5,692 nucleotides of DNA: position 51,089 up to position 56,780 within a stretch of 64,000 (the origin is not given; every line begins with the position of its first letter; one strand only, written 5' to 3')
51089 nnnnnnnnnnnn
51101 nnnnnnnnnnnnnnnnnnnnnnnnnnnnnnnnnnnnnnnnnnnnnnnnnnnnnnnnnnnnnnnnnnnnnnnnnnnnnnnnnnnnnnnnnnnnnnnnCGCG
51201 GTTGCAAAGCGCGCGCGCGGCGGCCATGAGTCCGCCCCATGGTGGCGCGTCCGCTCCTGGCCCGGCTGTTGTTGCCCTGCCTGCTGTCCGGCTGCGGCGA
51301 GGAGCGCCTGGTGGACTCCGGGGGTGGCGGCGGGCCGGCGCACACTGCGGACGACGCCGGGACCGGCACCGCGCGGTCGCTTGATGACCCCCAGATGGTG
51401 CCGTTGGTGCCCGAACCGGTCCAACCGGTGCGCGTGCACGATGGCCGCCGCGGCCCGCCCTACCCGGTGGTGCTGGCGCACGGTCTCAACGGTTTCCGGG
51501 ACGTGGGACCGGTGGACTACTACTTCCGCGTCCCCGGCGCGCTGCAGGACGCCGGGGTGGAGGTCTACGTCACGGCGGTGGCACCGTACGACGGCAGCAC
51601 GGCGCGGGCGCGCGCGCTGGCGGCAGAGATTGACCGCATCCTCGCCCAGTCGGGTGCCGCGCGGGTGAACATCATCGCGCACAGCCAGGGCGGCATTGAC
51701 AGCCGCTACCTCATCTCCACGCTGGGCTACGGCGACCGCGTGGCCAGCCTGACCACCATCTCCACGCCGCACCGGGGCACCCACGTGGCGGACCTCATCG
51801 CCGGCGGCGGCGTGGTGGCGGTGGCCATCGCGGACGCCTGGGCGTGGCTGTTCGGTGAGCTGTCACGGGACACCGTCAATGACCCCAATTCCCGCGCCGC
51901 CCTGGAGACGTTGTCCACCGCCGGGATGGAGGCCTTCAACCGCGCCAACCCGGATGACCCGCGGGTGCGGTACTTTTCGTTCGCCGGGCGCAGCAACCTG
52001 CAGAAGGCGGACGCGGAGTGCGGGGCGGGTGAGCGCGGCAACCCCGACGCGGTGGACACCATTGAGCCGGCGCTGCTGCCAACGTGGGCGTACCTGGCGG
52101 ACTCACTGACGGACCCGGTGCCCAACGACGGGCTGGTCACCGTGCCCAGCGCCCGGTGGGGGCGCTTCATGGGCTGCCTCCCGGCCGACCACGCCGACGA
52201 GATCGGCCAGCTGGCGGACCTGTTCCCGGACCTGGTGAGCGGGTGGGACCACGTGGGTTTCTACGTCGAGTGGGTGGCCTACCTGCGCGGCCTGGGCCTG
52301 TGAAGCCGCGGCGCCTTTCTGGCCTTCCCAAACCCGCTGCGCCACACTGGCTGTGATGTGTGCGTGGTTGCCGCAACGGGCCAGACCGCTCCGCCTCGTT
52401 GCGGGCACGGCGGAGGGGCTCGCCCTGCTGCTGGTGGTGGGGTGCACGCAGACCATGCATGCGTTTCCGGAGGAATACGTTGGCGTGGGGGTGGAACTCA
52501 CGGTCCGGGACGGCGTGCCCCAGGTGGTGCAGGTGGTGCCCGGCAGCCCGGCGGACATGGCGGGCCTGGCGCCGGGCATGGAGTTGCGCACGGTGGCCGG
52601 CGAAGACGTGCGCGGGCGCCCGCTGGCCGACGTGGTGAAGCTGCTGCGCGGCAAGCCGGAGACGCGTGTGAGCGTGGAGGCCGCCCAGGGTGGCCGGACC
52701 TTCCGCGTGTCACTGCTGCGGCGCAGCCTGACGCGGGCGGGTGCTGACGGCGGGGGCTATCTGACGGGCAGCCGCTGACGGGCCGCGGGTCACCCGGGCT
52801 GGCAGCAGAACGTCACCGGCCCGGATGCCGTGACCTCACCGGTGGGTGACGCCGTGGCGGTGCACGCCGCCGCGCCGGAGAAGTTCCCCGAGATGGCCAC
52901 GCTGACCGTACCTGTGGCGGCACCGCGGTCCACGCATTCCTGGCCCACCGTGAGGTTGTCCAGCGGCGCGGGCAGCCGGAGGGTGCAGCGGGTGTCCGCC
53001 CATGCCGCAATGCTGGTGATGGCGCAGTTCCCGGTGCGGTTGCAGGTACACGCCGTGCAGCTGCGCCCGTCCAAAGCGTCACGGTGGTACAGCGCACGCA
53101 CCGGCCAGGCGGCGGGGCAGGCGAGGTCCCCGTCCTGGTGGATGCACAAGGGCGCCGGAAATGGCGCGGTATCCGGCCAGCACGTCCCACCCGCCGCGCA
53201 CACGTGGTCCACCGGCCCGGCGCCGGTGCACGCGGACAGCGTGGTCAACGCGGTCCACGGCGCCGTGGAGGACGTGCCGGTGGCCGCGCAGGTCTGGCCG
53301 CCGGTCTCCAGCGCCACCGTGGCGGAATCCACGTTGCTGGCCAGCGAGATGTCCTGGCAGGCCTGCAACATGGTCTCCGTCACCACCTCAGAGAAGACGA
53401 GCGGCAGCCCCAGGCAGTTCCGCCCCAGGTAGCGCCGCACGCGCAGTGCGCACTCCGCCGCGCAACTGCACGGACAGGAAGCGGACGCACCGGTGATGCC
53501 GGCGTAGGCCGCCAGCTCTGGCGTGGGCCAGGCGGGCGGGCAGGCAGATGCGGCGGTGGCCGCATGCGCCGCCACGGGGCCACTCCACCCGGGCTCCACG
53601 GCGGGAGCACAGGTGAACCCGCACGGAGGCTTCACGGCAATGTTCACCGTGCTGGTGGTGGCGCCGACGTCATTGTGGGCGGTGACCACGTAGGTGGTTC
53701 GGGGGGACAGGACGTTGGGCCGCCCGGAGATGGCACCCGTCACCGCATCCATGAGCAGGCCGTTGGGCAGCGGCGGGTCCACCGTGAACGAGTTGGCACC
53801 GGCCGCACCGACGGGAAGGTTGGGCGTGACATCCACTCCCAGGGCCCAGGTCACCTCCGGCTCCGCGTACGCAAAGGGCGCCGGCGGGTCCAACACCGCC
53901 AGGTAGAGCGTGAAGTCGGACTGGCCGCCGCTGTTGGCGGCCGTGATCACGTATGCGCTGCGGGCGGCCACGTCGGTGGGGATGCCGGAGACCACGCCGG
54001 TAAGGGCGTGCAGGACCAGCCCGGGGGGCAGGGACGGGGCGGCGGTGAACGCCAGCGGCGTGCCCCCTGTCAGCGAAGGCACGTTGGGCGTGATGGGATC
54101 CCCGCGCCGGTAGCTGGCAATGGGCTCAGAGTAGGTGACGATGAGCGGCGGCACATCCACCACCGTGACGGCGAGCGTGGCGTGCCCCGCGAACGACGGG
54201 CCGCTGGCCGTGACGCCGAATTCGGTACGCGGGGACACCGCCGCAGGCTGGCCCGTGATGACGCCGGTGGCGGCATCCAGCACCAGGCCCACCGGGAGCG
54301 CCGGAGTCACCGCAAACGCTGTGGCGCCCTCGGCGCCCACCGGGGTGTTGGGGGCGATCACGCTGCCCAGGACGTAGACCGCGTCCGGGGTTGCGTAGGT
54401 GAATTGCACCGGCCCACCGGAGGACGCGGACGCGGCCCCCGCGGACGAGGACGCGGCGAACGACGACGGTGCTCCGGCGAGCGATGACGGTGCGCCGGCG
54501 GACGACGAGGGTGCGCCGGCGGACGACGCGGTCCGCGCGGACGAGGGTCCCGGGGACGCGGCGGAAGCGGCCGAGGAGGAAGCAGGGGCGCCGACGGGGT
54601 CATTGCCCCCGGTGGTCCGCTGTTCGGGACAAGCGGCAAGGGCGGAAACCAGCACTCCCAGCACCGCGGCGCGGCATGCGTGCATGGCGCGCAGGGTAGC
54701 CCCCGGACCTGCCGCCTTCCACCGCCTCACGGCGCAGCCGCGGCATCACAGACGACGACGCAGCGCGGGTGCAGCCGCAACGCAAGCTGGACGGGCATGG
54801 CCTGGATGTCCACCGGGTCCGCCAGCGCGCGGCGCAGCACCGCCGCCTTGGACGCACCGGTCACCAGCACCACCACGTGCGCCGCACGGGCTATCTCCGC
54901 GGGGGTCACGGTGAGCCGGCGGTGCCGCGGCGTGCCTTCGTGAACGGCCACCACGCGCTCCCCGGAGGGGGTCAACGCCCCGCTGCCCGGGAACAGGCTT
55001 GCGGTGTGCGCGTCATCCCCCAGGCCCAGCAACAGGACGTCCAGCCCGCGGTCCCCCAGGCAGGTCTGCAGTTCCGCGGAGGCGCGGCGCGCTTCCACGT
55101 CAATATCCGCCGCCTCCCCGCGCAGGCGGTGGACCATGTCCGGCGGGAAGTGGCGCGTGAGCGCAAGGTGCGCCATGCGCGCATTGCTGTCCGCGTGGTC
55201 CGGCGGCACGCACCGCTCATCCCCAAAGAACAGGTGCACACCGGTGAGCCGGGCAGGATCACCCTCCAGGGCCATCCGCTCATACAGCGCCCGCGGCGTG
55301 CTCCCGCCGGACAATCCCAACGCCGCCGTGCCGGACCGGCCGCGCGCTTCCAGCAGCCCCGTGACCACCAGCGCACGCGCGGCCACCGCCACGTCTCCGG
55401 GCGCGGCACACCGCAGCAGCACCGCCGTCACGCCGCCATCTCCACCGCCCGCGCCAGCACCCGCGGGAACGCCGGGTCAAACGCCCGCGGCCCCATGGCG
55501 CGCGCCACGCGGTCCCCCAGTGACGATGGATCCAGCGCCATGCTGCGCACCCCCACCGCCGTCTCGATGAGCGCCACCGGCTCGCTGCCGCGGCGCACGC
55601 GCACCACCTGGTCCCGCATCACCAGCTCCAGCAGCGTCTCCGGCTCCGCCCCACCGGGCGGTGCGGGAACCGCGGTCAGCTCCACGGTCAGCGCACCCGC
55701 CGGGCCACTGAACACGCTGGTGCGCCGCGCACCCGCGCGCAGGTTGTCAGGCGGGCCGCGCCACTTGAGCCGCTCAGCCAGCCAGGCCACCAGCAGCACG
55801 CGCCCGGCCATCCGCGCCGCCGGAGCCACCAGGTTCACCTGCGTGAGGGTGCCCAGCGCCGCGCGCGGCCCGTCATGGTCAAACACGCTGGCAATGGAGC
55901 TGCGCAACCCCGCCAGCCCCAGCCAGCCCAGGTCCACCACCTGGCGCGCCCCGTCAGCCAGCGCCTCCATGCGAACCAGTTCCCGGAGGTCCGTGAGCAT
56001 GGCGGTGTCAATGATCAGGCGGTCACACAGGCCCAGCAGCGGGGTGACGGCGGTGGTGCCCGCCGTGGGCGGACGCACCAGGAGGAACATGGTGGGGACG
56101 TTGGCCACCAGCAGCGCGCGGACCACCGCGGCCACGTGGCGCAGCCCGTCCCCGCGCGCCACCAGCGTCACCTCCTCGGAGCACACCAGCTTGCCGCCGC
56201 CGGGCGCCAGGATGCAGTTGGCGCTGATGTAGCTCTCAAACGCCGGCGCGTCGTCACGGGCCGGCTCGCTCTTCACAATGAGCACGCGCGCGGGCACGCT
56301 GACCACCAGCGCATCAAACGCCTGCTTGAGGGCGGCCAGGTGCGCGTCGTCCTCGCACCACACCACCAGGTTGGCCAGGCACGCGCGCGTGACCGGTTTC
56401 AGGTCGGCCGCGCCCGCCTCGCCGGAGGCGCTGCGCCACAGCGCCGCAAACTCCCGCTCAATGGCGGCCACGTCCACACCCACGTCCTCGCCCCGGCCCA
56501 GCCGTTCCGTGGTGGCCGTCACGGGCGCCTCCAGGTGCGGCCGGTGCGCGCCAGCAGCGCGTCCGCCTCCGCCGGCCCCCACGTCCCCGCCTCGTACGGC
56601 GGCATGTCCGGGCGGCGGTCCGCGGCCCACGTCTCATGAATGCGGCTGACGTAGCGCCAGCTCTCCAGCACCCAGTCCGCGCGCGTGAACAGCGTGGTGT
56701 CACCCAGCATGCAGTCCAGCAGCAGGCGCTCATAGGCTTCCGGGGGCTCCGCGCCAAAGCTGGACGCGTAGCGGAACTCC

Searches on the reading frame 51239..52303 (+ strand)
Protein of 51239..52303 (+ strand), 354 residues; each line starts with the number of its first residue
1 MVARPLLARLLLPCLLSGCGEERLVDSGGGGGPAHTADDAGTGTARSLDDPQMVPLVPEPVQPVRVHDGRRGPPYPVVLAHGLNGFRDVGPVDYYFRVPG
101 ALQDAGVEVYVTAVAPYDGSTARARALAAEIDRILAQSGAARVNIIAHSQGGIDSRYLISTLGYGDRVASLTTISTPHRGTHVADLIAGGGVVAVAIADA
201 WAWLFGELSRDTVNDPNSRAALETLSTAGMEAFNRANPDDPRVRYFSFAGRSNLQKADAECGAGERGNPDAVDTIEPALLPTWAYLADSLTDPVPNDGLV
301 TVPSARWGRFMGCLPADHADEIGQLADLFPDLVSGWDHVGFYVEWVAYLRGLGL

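Call 46: search_protein_families(library=pfam, proteins=[window:51239-52303:+], max_evalue=0.0001)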
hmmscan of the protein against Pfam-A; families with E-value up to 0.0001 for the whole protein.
window:51239-52303:+ (354 aa): 4 families
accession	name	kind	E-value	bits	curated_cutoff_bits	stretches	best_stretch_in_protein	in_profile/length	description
PF00561.26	Abhydrolase_1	-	1.2e-09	38.7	25.8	1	75-179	1-107/245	alpha/beta hydrolase fold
PF02089.21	Palm_thioest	-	6.2e-07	29.8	26.8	1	76-183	1-115/254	Palmitoyl protein thioesterase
PF24096.1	DUF7379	-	2.9e-05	24.5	33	1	123-185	53-119/191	Domain of unknown function (DUF7379)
PF24708.1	Lip_C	-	3.5e-05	23.2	27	0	163-194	148-179/380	Lipase-like, C-terminal domain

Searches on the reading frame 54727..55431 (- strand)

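Call 46: search_protein_families(library=pfam, proteins=[window:54727-55431:-], max_evalue=0.0001)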
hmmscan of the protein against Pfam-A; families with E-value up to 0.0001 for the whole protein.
window:54727-55431:- (234 aa): 1 family
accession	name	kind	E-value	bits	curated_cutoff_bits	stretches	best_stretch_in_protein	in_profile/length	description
PF01182.26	Glucosamine_iso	-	2.5e-53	181.7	27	1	13-217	5-216/225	Glucosamine-6-phosphate isomerases/6-phosphogluconolactonase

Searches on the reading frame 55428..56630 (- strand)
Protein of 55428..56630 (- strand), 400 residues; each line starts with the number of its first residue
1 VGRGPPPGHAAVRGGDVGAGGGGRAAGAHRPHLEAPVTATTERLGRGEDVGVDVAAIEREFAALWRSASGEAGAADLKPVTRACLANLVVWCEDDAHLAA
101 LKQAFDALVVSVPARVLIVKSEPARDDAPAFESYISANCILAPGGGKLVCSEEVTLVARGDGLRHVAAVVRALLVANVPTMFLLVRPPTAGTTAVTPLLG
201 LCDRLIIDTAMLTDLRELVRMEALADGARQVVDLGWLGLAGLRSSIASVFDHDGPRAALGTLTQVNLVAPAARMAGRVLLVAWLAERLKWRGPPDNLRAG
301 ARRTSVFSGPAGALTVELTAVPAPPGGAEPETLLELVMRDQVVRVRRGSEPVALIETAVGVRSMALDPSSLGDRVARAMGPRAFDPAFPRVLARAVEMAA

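Call 46: search_protein_families(library=pfam, proteins=[window:55428-56630:-], max_evalue=0.0001)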
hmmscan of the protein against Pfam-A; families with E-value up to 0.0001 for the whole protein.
window:55428-56630:- (400 aa): 2 families
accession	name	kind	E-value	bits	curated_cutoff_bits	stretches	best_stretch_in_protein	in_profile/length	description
PF10128.15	OpcA_G6PD_assem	-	2.9e-14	53.5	27.9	1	111-218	7-113/118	Glucose-6-phosphate dehydrogenase subunit N-terminal domain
PF20171.3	OpcA_G6PD_C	-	1.4e-11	45.4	27.7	1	230-390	2-133/135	Glucose-6-phosphate dehydrogenase subunit C-terminal domain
